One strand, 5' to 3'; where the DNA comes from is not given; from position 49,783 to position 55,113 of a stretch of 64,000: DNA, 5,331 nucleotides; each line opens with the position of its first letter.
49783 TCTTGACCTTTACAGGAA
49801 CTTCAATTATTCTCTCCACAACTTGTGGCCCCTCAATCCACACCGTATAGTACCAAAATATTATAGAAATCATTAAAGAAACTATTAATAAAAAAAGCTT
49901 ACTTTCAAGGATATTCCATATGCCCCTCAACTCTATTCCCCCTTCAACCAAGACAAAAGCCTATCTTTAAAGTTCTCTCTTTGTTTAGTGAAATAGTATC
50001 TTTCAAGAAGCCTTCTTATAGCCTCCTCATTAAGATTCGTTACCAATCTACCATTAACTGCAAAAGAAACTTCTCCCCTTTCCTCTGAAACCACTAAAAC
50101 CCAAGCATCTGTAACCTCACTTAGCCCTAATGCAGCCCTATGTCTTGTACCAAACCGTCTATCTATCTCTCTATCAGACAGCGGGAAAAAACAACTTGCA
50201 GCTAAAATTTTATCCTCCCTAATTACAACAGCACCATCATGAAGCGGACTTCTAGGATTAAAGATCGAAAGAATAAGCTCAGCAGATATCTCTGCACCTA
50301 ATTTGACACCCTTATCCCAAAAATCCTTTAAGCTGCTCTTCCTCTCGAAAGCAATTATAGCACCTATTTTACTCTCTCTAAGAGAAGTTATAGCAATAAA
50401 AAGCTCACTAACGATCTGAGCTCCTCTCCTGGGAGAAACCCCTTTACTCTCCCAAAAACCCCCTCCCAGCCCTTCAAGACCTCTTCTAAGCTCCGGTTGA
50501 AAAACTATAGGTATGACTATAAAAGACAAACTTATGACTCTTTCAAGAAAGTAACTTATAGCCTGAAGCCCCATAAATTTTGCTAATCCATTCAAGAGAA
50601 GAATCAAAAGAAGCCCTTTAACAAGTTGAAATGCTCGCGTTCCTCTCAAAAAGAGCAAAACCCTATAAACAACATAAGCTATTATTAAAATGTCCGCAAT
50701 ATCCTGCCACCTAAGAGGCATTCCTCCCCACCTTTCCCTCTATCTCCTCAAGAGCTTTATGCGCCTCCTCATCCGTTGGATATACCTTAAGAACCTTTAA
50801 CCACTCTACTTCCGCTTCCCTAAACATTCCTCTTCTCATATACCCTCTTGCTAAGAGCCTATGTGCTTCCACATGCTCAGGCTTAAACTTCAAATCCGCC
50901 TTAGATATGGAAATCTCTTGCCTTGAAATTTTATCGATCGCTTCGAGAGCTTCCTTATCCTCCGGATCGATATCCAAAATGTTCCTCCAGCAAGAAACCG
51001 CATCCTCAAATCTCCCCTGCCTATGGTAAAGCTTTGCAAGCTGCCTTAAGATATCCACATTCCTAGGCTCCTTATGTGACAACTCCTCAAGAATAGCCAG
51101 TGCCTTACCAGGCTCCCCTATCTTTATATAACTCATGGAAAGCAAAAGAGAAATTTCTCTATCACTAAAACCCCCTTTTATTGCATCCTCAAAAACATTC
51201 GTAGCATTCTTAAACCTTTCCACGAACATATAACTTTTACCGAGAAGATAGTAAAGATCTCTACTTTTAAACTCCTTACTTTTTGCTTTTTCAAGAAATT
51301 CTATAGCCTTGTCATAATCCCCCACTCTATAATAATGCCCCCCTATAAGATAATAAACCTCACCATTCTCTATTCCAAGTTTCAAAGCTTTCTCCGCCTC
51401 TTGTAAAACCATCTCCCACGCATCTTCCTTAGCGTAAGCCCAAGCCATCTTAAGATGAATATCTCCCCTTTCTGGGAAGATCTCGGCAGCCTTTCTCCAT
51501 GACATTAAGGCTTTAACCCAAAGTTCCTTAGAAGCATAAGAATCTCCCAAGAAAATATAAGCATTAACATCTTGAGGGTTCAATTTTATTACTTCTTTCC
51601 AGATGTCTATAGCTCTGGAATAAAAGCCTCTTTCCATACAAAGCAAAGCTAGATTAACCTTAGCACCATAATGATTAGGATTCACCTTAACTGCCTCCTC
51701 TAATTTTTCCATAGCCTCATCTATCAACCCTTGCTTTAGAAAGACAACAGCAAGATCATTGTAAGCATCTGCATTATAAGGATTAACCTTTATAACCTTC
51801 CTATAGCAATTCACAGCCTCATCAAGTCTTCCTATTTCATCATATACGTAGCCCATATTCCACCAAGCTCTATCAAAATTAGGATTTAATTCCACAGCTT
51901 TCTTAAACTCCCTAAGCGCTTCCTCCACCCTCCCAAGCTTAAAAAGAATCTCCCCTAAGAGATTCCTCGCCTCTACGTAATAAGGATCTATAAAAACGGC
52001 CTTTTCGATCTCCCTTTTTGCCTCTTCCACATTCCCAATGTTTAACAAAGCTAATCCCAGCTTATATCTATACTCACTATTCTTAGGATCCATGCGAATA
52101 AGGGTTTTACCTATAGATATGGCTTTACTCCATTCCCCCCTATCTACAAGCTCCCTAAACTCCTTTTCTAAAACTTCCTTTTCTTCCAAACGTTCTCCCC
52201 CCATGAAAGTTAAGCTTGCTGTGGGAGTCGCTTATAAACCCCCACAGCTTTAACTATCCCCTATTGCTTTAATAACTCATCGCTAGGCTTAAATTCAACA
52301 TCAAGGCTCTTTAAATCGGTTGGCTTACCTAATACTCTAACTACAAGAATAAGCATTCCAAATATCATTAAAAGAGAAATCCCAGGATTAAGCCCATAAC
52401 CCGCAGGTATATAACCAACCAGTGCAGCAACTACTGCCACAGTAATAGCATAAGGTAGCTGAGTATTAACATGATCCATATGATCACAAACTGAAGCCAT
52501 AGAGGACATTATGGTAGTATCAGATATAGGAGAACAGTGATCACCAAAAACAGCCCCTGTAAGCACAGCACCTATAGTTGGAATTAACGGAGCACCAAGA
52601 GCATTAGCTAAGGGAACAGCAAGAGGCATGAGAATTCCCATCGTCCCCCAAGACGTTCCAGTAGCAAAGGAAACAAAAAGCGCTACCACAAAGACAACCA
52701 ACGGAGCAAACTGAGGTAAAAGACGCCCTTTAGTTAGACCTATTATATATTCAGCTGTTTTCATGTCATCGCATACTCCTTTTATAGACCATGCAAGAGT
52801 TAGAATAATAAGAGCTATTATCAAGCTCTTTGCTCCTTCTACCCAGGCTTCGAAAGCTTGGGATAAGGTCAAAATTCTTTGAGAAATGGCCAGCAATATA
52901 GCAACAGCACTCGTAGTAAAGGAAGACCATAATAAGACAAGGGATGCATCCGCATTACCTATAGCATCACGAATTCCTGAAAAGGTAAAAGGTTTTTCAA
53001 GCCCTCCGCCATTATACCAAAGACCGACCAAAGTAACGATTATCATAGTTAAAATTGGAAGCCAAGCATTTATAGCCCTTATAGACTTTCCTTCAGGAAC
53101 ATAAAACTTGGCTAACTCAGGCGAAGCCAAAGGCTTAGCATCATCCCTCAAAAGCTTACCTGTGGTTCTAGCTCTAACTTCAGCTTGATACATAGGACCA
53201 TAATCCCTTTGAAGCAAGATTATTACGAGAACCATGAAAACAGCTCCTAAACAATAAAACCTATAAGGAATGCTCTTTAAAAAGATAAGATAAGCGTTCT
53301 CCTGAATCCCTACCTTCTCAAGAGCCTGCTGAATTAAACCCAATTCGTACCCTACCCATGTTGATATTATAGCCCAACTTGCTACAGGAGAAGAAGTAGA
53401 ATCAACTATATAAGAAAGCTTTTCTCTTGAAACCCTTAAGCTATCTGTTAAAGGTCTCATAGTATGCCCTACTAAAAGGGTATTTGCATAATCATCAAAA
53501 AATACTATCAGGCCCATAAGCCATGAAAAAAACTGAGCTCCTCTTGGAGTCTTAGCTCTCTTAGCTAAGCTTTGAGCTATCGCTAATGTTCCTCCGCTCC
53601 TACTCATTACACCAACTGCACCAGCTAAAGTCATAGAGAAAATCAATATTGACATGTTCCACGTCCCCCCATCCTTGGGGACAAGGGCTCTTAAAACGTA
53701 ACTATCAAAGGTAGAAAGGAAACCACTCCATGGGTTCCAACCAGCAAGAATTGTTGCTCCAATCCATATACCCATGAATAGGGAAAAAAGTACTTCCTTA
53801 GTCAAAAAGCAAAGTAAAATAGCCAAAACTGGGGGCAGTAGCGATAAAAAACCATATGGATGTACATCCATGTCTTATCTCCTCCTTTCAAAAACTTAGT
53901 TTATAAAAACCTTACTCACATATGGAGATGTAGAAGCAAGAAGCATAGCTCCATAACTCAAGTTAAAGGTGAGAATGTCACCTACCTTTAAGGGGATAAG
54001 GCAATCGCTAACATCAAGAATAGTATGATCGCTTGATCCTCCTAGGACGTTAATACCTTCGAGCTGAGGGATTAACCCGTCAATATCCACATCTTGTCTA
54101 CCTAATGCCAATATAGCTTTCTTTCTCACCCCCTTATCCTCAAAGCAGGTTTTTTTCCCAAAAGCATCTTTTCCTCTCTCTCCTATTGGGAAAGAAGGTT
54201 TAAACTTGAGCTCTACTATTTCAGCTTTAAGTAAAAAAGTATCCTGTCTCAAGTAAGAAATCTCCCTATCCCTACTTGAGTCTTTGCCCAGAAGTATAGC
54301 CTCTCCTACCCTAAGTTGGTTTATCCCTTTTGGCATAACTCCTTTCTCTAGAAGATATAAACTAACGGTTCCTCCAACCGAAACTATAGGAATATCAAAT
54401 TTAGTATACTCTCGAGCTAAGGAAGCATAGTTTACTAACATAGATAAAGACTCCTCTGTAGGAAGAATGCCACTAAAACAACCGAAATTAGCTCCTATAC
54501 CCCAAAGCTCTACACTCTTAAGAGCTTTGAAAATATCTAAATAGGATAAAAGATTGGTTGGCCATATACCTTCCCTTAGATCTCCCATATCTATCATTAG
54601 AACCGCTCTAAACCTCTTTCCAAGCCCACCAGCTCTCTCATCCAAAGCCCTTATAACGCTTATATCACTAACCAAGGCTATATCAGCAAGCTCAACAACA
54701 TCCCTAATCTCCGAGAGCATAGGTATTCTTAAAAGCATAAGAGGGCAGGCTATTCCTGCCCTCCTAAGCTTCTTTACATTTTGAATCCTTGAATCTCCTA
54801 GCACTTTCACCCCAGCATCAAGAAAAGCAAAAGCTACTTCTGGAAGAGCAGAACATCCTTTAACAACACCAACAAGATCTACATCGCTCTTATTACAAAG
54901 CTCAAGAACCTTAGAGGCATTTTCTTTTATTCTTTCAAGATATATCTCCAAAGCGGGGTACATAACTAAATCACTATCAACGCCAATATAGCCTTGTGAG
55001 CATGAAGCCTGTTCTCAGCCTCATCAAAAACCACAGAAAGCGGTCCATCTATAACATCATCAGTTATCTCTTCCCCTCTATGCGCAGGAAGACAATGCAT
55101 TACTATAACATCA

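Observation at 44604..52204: c-di-AMP synthase operon fused to its own target: TPR-cdaA-cdaR-glmM-trkA-trkH with 0-11 nt junctions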

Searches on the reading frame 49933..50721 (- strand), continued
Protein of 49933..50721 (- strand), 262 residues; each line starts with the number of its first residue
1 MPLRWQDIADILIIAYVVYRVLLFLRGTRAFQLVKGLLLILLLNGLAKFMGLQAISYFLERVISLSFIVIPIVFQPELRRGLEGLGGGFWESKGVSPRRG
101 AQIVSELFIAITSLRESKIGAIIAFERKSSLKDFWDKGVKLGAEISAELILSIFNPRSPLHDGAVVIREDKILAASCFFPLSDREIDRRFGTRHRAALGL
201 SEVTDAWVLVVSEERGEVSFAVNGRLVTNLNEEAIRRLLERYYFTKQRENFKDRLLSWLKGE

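Call 36: find_related_loci(query=A1, collection=metagenome_contigs, flank=10000)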
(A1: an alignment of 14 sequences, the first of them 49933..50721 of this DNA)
Query A1 (262 aa) in metagenome_contigs; peptide patterns used: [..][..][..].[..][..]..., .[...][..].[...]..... (x = any residue, [..] = any of these).
600 stretches matched a pattern (row limit reached: there are more); 586 encode a relative of the query (tblastn E <= 1e-3); the best 80 are kept; 80 distinct loci.
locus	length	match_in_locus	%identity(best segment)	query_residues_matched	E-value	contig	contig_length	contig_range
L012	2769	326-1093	49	4-255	3e-73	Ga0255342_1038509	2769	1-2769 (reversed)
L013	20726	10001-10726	50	3-243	1e-71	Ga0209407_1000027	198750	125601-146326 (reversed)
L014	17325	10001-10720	46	5-243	1e-69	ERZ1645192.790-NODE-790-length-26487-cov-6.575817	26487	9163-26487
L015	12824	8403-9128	47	4-243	8e-70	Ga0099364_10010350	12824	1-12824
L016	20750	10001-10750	48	3-250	3e-69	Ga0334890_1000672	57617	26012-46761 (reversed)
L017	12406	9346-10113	49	4-255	4e-69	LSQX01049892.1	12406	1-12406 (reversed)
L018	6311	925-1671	46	3-249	6e-69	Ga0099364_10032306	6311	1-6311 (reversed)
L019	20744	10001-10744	47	3-249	3e-67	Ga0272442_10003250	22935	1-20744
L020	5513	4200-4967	44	7-258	2e-66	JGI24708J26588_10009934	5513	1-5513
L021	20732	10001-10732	50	3-246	3e-66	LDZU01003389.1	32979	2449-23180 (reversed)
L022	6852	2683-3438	41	10-258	2e-65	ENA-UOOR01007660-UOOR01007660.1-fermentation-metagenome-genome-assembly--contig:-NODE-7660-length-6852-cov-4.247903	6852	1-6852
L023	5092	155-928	42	7-262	3e-65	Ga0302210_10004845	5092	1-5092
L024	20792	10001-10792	43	1-262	1e-64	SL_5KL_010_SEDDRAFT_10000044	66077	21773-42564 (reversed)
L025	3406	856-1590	46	3-243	9e-65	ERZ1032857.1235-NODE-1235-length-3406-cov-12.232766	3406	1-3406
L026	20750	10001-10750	41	4-251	2e-64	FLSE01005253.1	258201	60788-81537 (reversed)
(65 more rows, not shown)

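Call 52: search_protein_families(library=ncbifam, proteins=[L008:11459-12358:+], max_evalue=1e-10)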
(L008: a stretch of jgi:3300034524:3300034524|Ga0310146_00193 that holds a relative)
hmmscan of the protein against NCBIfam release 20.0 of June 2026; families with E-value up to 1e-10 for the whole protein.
L008:11459-12358:+ (299 aa): 10 families
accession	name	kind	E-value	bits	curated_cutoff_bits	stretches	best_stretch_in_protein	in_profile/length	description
TIGR01099.1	galU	equivalog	1.7e-101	339.2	326.8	1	8-272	1-261/261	UTP--glucose-1-phosphate uridylyltransferase GalU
NF009928.0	PRK13389.1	equivalog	5.8e-66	222.7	548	1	6-284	6-287/302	UTP--glucose-1-phosphate uridylyltransferase GalU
NF007516.0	PRK10122.1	equivalog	3e-58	197.3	534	1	12-293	7-293/297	UTP--glucose-1-phosphate uridylyltransferase GalF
TIGR01105.1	galF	equivalog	6.6e-53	179.8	659.2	1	11-281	6-281/297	GalU regulator GalF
TIGR01208.1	rmlA_long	equivalog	1.9e-30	106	320.25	1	12-276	3-234/353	glucose-1-phosphate thymidylyltransferase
TIGR03992.1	Arch_glmU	subfamily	2.3e-29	102.5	292.1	1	15-269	7-220/393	bifunctional sugar-1-phosphate nucleotidylyltransferase/acetyltransferase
NF041313.1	UDPGP_AglF_Halo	equivalog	2.9e-27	95.6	400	1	87-268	57-226/234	UTP--glucose-1-phosphate uridylyltransferase AglF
TIGR01207.1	rmlA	equivalog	1.3e-19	70.4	360.65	1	100-251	71-209/286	glucose-1-phosphate thymidylyltransferase RfbA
NF012024.0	PRK15480.1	equivalog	1.1e-15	57.6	588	0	107-268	82-232/292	glucose-1-phosphate thymidylyltransferase RfbA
NF041173.1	Sug_nt_acttase_Thmprot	equivalog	3.3e-15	55.9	600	1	15-273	7-224/405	bifunctional sugar-1-phosphate nucleotidylyltransferase/acetyltransferase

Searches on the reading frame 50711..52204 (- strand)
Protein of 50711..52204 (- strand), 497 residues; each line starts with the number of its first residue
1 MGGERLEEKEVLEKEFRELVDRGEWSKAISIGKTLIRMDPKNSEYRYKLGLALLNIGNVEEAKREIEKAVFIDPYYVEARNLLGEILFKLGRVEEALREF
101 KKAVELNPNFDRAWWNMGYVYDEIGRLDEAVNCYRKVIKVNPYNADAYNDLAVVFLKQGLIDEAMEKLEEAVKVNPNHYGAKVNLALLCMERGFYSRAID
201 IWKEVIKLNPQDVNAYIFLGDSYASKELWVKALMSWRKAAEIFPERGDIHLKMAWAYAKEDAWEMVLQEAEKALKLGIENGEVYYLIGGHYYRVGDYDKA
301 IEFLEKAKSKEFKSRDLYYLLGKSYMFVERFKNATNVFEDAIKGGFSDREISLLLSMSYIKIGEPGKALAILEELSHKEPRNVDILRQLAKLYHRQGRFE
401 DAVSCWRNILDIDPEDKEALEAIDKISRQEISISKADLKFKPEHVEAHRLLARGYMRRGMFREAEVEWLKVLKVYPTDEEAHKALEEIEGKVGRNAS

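Call 3: search_protein_families(library=pfam, proteins=[window:50711-52204:-])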
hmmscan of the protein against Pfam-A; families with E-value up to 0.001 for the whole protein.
window:50711-52204:- (497 aa): 42 families (the best 25 are shown)
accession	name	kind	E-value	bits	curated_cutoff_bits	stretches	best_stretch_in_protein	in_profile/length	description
PF07719.23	TPR_2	-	5.8e-63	204.3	27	5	78-109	2-33/34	Tetratricopeptide repeat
PF13414.12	TPR_11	-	6.5e-53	176.6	26.8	3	84-123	1-40/42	TPR repeat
PF00515.34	TPR_1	-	1.1e-51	171.1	27.8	5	78-110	2-34/34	Tetratricopeptide repeat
PF14559.12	TPR_19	-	1.6e-50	169.7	25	6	363-421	5-63/68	Tetratricopeptide repeat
PF13428.12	TPR_14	-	6.7e-49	159.7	23.5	3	78-118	2-42/44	Tetratricopeptide repeat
PF13432.12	TPR_16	-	9.1e-46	154.3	32.7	5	117-173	3-59/65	Tetratricopeptide repeat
PF13181.12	TPR_8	-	3.9e-44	145.5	25.7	2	112-143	2-33/34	Tetratricopeptide repeat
PF13431.12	TPR_17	-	1.8e-41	137.4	24.4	3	133-165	1-33/34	Tetratricopeptide repeat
PF23914.1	TPR_CcmH_CycH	-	6.3e-30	104.5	42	2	319-418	54-156/158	Cytochrome c-type biogenesis protein H TPR domain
PF13424.12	TPR_12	-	1e-28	99.7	30.1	2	79-139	5-73/77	Tetratricopeptide repeat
PF12895.13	ANAPC3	-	4.2e-28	97.9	27.2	3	22-102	2-81/82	Anaphase-promoting complex, cyclosome, subunit 3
PF13174.12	TPR_6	-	1.5e-27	94.7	26.3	0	113-142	2-31/33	Tetratricopeptide repeat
PF13176.12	TPR_7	-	6.5e-26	88.6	27.9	0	386-417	2-35/36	Tetratricopeptide repeat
PF13371.12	TPR_9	-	8.7e-22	77.4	35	1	362-420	8-66/73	Tetratricopeptide repeat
PF13374.12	TPR_10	-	6.4e-19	67.8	27.5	0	145-174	2-31/42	Tetratricopeptide repeat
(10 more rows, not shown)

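Call 4: search_protein_families(library=ncbifam, proteins=[window:50711-52204:-])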
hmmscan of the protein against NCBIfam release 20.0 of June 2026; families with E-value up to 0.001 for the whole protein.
window:50711-52204:- (497 aa): 43 families (the best 25 are shown)
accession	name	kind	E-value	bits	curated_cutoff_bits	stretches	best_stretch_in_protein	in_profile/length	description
NF040959.1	MamA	equivalog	6.2e-55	185.8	200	3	17-153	45-181/204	magnetosome protein MamA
TIGR02917.1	PEP_TPR_lipo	equivalog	7.5e-52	176.3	312.2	3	81-343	469-731/899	XrtA/PEP-CTERM system TPR-repeat protein PrsT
TIGR02521.1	type_IV_pilW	equivalog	1.4e-41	142.6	154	3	42-109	30-97/234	type IV pilus biogenesis/stability protein PilW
NF033762.1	social_mot_Tgl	equivalog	6.8e-31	107.5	225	2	41-138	29-127/252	social motility TPR repeat lipoprotein Tgl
NF033758.1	gliding_GltE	equivalog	1.2e-23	83.8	225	2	145-381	86-322/411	adventurous gliding motility TPR repeat lipoprotein GltE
NF052415.1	T3SS_chap_SctY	equivalog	1.8e-23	83.1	70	2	349-413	6-70/106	type III secretion apparatus assembly chaperone SctY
NF047558.1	TPR_END_plus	domain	5.7e-23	80.6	32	0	89-114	11-35/56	TPR end-of-group domain-containing protein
NF008757.0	PRK11788.1-5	equivalog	7.9e-23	81.2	363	2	127-311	51-244/388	lipopolysaccharide assembly protein LapB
TIGR02552.1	LcrH_SycD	equivalog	2.1e-22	79.3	104.8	2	88-176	29-117/136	SycD/LcrH family type III secretion system chaperone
TIGR03939.1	PGA_TPR_OMP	equivalog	4.9e-22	78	366.65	2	293-428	65-199/800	poly-beta-1,6 N-acetyl-D-glucosamine export porin PgaA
TIGR02795.1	tol_pal_ybgF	equivalog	3.9e-21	75.9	90.1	1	74-146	36-111/119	tol-pal system protein YbgF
TIGR00540.1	TPR_hemY_coli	hypoth_equivalog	8e-19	67.6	142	1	329-420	275-363/385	heme biosynthesis-associated TPR protein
NF047507.1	TPR_BatC_Lepto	exception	2.5e-18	66.3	175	1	50-120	65-139/214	TPR repeat-containing protein BatC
NF033920.0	C39_PA2778_fam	equivalog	4.3e-18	65.6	150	1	89-176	168-255/255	PA2778 family cysteine peptidase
NF047371.1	FlcA_CTERM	equivalog_domain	3.1e-17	62.3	300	3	161-343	329-535/646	periplasmic flagellar collar protein FlcA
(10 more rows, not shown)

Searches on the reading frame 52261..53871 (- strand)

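Call 10: search_protein_families(library=pfam, proteins=[window:52261-53871:-], max_evalue=0.00001)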
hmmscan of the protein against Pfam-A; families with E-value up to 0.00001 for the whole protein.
window:52261-53871:- (536 aa): 1 family
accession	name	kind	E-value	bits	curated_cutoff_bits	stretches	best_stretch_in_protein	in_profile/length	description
PF03553.21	Na_H_antiporter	-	5.1e-63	213.6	23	1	169-488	7-299/303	Na+/H+ antiporter family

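Call 52: search_protein_families(library=ncbifam, proteins=[window:52261-53871:-], max_evalue=1e-10)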
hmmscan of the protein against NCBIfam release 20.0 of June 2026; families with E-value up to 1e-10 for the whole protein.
window:52261-53871:- (536 aa): 3 families
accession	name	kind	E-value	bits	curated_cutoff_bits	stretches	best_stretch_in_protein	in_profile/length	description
NF000013.1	tet_NaH_anti_35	exception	7e-59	199.8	750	1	169-503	7-344/369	tetracycline efflux Na+/H+ antiporter family transporter Tet(35)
TIGR00931.1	antiport_nhaC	equivalog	4.5e-18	65.2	370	1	338-485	54-201/454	Na+/H+ antiporter NhaC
NF052307.1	ArgOrthExpArcD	equivalog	1.6e-13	50.3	650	1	304-488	40-219/469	arginine/ornithine antiporter ArcD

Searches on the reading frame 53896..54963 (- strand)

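Call 10: search_protein_families(library=pfam, proteins=[window:53896-54963:-], max_evalue=0.00001)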
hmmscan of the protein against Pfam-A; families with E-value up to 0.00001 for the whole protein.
window:53896-54963:- (355 aa): 1 family
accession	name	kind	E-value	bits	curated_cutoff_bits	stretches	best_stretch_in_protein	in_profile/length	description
PF01168.26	Ala_racemase_N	-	3e-23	83.1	24.1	1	7-224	1-216/220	Alanine racemase, N-terminal domain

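Call 52: search_protein_families(library=ncbifam, proteins=[window:53896-54963:-], max_evalue=1e-10)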
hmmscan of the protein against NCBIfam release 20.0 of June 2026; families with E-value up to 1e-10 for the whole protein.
window:53896-54963:- (355 aa): 1 family
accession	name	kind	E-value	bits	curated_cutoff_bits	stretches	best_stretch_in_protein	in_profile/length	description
NF040742.1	racem_Orr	exception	1.3e-121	406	480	1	2-352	1-350/351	ornithine racemase Orr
